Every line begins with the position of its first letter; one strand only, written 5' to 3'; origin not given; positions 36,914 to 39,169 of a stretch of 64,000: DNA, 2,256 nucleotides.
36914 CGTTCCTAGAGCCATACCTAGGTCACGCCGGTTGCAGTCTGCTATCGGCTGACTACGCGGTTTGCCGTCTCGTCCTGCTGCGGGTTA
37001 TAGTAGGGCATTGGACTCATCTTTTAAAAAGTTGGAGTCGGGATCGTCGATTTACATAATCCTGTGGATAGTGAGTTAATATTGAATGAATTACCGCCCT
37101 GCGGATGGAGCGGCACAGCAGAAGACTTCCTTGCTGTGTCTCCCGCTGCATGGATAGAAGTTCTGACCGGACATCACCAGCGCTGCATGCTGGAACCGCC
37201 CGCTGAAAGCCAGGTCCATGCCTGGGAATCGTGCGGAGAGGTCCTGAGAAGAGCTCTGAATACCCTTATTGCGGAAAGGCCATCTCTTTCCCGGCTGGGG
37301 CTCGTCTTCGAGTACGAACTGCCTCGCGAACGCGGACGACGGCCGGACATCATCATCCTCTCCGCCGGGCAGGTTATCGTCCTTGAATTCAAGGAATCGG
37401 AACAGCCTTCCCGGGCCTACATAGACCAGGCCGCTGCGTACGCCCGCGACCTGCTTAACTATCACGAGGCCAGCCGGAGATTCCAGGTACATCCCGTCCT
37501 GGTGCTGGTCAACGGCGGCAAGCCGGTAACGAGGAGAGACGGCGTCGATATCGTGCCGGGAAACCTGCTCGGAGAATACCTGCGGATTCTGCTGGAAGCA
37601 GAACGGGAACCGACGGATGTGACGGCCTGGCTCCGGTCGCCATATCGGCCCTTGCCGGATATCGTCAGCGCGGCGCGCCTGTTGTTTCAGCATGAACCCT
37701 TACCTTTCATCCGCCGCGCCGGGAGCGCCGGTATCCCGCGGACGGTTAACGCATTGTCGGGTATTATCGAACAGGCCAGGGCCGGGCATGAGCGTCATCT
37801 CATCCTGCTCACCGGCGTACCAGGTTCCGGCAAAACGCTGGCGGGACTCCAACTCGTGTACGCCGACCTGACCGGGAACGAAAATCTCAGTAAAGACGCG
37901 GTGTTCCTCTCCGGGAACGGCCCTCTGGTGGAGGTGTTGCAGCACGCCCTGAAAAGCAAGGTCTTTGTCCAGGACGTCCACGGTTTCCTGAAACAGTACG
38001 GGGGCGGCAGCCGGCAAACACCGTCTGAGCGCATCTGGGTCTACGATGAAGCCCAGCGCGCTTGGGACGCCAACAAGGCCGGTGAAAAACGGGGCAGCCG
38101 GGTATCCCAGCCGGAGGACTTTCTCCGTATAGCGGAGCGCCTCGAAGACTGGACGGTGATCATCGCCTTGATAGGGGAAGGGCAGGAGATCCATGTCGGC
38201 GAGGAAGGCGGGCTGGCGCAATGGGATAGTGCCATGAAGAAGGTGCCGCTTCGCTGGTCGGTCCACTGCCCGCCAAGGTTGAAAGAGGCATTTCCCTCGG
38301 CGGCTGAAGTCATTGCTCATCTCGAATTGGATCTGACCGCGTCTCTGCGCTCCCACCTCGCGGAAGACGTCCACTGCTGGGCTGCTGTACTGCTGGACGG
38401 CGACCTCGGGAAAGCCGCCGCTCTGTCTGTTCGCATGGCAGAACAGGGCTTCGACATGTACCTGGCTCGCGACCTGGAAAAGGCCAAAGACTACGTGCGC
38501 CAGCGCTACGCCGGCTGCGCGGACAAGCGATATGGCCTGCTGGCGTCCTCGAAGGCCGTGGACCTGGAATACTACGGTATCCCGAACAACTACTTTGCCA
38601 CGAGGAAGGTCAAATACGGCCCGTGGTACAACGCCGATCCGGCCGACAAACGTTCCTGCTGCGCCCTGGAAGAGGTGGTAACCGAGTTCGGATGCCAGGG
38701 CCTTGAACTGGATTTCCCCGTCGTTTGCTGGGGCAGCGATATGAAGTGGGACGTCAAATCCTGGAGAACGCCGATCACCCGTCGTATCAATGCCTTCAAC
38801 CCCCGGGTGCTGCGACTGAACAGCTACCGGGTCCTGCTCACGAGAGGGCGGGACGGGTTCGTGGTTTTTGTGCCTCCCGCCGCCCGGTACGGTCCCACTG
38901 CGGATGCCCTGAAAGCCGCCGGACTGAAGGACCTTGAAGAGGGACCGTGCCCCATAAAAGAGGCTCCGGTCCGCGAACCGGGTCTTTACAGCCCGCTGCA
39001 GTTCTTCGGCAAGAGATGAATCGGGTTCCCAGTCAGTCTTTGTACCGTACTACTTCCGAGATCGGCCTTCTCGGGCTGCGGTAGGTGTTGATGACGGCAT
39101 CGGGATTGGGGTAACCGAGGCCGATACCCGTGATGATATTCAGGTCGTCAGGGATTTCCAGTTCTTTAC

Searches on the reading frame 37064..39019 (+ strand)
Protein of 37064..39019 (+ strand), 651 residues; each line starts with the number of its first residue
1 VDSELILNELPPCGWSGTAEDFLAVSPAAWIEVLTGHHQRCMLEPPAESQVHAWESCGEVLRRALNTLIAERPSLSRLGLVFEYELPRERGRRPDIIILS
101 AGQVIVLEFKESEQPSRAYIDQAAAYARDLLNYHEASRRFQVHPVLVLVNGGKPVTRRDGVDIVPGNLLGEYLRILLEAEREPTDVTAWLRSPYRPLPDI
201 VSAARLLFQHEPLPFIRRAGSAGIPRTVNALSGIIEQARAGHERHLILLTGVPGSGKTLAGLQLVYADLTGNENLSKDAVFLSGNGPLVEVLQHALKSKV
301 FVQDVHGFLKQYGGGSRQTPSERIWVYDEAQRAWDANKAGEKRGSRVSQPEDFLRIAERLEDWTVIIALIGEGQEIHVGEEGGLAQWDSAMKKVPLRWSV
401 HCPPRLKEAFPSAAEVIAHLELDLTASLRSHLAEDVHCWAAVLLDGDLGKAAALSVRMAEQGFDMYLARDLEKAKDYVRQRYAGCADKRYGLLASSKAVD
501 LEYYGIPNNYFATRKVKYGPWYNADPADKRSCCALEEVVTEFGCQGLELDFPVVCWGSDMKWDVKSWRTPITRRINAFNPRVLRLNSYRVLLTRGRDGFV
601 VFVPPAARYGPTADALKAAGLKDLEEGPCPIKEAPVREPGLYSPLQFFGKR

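Call 4: search_protein_families(library=pfam, proteins=[window:37064-39019:+], max_evalue=0.01)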
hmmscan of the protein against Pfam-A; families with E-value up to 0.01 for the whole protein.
window:37064-39019:+ (651 aa): 3 families
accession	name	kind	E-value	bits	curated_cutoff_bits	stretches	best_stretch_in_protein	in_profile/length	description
PF09848.15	SLFN-g3_helicase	-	1.1e-65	222.7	24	1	244-604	1-353/354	Schlafen group 3, DNA/RNA helicase domain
PF13191.12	AAA_16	-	0.002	19.1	32.6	1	227-289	8-63/167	AAA ATPase domain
PF06745.19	ATPase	-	0.0045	16.8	26.6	1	243-270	18-45/231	KaiC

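Call 5: search_protein_families(library=ncbifam, proteins=[window:37064-39019:+], max_evalue=0.01)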
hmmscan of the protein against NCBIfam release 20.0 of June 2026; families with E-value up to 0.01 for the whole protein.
window:37064-39019:+ (651 aa): 0 families

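Call 6: search_protein_families(library=padloc, proteins=[window:37064-39019:+], max_evalue=0.01)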
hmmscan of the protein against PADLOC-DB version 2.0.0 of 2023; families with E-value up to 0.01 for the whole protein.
window:37064-39019:+ (651 aa): 1 family
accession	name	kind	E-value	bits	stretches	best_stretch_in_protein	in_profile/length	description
PDLC05014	PDC-S41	-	3.1e-136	453.3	1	15-614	6-634/657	-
